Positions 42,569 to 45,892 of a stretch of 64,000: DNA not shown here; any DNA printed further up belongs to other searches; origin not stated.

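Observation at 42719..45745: Single 1008-aa polypeptide containing two complete PilB/GspE-type secretion ATPases in tandem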

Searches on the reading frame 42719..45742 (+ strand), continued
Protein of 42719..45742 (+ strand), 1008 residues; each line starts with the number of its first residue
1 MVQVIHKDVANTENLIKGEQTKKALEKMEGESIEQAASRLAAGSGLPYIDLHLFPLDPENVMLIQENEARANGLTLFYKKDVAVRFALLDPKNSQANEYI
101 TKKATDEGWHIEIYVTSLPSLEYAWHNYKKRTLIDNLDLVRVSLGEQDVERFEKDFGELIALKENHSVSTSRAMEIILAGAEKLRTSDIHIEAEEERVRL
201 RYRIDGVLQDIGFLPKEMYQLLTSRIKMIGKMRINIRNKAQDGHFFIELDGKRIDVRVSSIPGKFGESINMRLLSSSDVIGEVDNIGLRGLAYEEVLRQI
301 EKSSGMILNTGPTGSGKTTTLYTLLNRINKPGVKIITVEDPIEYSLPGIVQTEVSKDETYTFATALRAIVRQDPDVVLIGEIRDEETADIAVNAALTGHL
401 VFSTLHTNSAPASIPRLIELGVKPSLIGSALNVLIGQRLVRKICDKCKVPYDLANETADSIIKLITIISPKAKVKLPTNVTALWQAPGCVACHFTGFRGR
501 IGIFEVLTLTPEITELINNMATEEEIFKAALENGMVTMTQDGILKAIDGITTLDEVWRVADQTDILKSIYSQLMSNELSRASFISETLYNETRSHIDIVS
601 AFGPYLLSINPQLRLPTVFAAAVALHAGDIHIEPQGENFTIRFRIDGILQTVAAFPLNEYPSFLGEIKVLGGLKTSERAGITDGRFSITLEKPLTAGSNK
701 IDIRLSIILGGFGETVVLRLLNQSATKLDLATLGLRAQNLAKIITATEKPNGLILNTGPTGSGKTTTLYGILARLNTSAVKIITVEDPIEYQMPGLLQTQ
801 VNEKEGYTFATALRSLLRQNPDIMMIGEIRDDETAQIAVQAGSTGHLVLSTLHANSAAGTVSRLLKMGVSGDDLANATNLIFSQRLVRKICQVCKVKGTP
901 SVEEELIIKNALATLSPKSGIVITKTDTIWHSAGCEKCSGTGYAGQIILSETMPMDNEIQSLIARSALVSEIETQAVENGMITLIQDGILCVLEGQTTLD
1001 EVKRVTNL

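Call 66: find_related_loci(query=window:42719-45742:+, collection=genome_contigs, flank=10000)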
Query window:42719-45742:+ (1008 aa) in genome_contigs; peptide patterns used: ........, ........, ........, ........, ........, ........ (x = any residue, [..] = any of these).
600 stretches matched a pattern (row limit reached: there are more); 11 encode a relative of the query (tblastn E <= 1e-3); 11 distinct loci.
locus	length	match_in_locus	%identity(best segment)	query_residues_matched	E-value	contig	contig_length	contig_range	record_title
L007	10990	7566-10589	64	1-1008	0e+0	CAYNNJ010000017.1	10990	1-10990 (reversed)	MAG TPA_asm: uncultured Bdellovibrionales bacterium isolate SRP189682_co2_170 genome assembly, contig: NODE_10944_length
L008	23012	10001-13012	54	1-1006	0e+0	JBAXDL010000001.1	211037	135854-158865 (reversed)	MAG: bacterium isolate ELA218 MAG218_1, whole genome shotgun sequence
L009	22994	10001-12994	54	1-1006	0e+0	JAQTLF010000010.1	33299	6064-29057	MAG: Candidatus Moraniibacteriota bacterium isolate STA_10 NODE_2534_length_33299_cov_7.255547_Sandtown_A, whole genome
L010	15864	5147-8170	57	17-1006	0e+0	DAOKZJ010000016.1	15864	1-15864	MAG TPA_asm: Candidatus Moraniibacteriota bacterium isolate AMR_MDS_0047 NODE_1656_length_15864_cov_9.913847, whole geno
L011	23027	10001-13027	52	1-1008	0e+0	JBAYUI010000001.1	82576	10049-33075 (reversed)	MAG: Parcubacteria group bacterium isolate SO_2016_LW3_31 scaffold00438_LW162_2016, whole genome shotgun sequence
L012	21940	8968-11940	53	22-1008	0e+0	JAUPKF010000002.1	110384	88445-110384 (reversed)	MAG: Patescibacteria group bacterium isolate erpe_2018_pw_0hr_WHONDRS-PP48-000085_A_bin.1 scaffold_5, whole genome shotg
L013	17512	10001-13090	52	1-1008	0e+0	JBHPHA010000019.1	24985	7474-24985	Patescibacteria group bacterium isolate SAG AM-311-N19 NODE_19_length_24985_cov_27.634817, whole genome shotgun sequence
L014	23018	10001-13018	51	1-1008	0e+0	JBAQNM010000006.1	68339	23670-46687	MAG: Candidatus Moraniibacteriota bacterium isolate MFD12002_ilm_asm_bin53 k127_97662, whole genome shotgun sequence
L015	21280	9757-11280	39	46-1007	1e-102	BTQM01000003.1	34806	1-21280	MAG: Patescibacteria group bacterium BMS9Abin13 DNA, NODE_236_length_34806, whole genome shotgun sequence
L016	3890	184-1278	42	185-1004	1e-85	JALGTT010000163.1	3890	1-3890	MAG: Candidatus Hebobacteria bacterium isolate Meg22_1012_Bin_273 Meg22_1012_Bin_273_scaffold_82882, whole genome shotgu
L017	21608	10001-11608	34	10-1007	3e-80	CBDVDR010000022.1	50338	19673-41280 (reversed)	MAG TPA_asm: uncultured bacterium isolate SRR21487745_metabat2_10 genome assembly, contig: ERZ25073593.69, whole genome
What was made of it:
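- Tried and rejected: The single genome-collection scan returned only 11 loci (call 66), and context look-ups are limited to 10 kb on each side.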

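Call 69: list_cluster_members(proteins=[P0127, P0128, P0141, P0135, P0137, P0143, P0145, P0146, P0148, P0131])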
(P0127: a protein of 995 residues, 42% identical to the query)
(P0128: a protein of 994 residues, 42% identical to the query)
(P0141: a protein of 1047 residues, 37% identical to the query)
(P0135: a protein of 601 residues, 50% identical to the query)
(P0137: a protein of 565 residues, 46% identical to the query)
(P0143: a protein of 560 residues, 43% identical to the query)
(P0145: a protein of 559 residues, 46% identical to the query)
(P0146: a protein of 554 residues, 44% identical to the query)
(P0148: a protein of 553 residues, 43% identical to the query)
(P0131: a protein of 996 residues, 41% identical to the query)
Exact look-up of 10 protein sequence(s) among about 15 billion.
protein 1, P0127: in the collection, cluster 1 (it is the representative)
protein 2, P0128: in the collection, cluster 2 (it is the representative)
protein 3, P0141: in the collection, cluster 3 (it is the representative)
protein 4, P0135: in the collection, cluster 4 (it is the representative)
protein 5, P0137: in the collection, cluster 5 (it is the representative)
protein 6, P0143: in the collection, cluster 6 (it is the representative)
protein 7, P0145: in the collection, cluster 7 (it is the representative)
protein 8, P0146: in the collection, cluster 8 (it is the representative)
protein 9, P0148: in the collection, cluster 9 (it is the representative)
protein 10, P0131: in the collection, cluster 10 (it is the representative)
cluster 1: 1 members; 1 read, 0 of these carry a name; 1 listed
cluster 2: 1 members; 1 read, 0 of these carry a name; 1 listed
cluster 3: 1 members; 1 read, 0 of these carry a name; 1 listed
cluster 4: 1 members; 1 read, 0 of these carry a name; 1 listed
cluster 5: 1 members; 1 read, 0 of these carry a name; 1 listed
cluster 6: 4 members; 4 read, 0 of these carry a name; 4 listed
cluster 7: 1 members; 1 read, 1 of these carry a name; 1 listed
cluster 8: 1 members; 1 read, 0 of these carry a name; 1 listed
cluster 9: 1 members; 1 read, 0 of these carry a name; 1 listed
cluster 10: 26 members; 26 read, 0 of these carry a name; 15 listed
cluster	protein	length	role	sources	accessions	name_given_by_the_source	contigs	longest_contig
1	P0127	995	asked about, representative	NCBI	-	-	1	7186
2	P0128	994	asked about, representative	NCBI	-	-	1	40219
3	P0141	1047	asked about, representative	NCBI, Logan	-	-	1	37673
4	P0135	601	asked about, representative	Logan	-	-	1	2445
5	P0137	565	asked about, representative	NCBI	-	-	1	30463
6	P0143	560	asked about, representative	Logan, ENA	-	-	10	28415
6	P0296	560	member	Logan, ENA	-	-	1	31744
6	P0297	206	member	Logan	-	-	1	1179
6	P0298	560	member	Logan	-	-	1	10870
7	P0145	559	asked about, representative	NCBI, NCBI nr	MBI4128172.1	MAG: type II/IV secretion system protein [Parcubacteria group bacterium] | type II/IV secretion system protein [Parcubacteria group bacterium]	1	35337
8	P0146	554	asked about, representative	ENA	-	-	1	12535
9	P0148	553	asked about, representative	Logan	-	-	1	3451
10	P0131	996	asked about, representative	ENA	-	-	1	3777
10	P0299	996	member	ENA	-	-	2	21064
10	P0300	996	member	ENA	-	-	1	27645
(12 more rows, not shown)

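Call 70: find_encoding_contigs(protein=P0121, flank=10000, max_places=1)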
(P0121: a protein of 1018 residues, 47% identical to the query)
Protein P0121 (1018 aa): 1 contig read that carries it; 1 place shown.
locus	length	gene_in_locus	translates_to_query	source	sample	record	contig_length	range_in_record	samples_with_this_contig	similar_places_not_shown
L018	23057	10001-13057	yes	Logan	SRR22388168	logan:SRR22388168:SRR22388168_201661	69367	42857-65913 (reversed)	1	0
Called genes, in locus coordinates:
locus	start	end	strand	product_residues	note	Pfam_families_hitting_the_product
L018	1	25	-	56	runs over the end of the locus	-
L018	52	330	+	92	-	PF01649:Ribosomal_S20p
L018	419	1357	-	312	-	PF06144:DNA_pol3_delta, PF21694:DNA_pol3_delta_C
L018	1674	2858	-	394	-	PF11258:DUF3048, PF17479:DUF3048_C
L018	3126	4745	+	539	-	-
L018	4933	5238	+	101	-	-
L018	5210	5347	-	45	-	-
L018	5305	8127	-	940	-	PF02739:5_3_exonuc_N, PF01367:5_3_exonuc, PF12826:HHH_2 (weak), PF14520:HHH_5 (weak), PF01612:DNA_pol_A_exo1, PF22619:DNA_polI_exo1, PF00476:DNA_pol_A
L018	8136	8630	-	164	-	PF02367:TsaE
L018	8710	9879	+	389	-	PF01368:DHH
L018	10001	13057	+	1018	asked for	PF13604:AAA_30 (faint), PF05157:MshEN, PF13401:AAA_22 (faint), PF01637:ATPase_2 (faint), PF04851:ResIII (faint), PF14532:Sigma54_activ_2 (faint), PF00437:T2SSE, PF00437:T2SSE, +9 more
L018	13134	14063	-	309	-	-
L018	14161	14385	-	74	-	-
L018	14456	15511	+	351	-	PF05496:RuvB_N, PF00004:AAA, PF07728:AAA_5, PF17864:AAA_lid_4, PF05491:WHD_RuvB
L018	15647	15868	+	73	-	-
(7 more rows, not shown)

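Call 71: find_encoding_contigs(protein=P0126, flank=10000, max_places=1)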
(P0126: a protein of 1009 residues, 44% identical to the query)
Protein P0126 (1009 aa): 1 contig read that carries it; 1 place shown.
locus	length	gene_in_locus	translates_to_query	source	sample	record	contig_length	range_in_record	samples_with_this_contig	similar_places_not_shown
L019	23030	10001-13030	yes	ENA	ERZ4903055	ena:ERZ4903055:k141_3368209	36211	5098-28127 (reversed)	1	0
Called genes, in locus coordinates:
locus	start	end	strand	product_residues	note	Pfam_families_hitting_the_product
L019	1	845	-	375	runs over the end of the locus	PF11258:DUF3048, PF17479:DUF3048_C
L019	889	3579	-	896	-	PF02739:5_3_exonuc_N, PF01367:5_3_exonuc, PF22619:DNA_polI_exo1 (weak), PF00476:DNA_pol_A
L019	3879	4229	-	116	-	PF01934:HepT-like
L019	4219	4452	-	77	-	PF01909:NTP_transf_2, PF18765:Polbeta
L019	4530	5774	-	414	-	PF12704:MacB_PCD, PF02687:FtsX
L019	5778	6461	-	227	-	PF00005:ABC_tran, PF02463:SMC_N (faint), PF13304:AAA_21 (faint)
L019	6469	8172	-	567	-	PF25973:BSH_CzcB (faint), PF25984:BSH_YknX (faint)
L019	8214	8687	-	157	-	PF02367:TsaE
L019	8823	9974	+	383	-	PF01368:DHH (weak)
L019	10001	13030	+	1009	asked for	PF00437:T2SSE, PF03215:Rad17 (faint), PF25199:nSTAND_NTPase5 (faint), PF00004:AAA (faint), PF00005:ABC_tran (faint), PF12775:AAA_7 (faint), PF13173:AAA_14 (faint), PF00437:T2SSE, +5 more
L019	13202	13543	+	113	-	-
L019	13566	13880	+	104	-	-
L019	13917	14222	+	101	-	PF21956:DUF6922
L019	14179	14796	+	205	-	PF08843:AbiEii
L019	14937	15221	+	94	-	-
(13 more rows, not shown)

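Call 72: find_encoding_contigs(protein=P0128, flank=10000, max_places=1)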
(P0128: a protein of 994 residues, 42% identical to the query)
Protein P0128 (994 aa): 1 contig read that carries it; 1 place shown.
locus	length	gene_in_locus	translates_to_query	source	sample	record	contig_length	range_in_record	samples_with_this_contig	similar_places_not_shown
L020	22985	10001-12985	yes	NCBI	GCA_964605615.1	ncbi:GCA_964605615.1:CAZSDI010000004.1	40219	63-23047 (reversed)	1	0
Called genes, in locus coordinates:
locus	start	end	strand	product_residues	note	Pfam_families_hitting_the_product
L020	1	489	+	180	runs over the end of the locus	PF07705:CARDB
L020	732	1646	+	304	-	PF13191:AAA_16 (weak), PF23569:NBD_SMAX1, PF05621:TniB (faint), PF13173:AAA_14 (faint), PF13401:AAA_22 (weak), PF00004:AAA, PF17871:AAA_lid_9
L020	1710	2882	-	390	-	-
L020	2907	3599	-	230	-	-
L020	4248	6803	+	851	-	PF20720:nSTAND3 (faint), PF17871:AAA_lid_9, PF00004:AAA, PF07724:AAA_2, PF07728:AAA_5, PF10431:ClpB_D2-small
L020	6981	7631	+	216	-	PF07690:MFS_1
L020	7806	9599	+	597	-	PF14716:HHH_8, PF14520:HHH_5 (weak), PF14792:DNA_pol_B_palm (weak), PF14791:DNA_pol_B_thumb, PF02811:PHP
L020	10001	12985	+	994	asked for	PF00437:T2SSE, PF25199:nSTAND_NTPase5 (faint), PF00004:AAA (faint), PF13173:AAA_14 (faint), PF13401:AAA_22 (faint), PF13604:AAA_30 (faint), PF20720:nSTAND3 (faint), PF00437:T2SSE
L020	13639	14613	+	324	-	PF05496:RuvB_N, PF00004:AAA, PF07728:AAA_5 (weak), PF17864:AAA_lid_4, PF05491:WHD_RuvB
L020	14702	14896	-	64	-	-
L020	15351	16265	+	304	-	PF02899:Phage_int_SAM_1, PF13102:Phage_int_SAM_5, PF13495:Phage_int_SAM_4, PF00589:Phage_integrase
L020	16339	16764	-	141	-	-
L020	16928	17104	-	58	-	-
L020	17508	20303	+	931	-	PF00133:tRNA-synt_1, PF01406:tRNA-synt_1e (faint), PF09334:tRNA-synt_1g, PF13603:tRNA-synt_1_2, PF00133:tRNA-synt_1, PF08264:Anticodon_1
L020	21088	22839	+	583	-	-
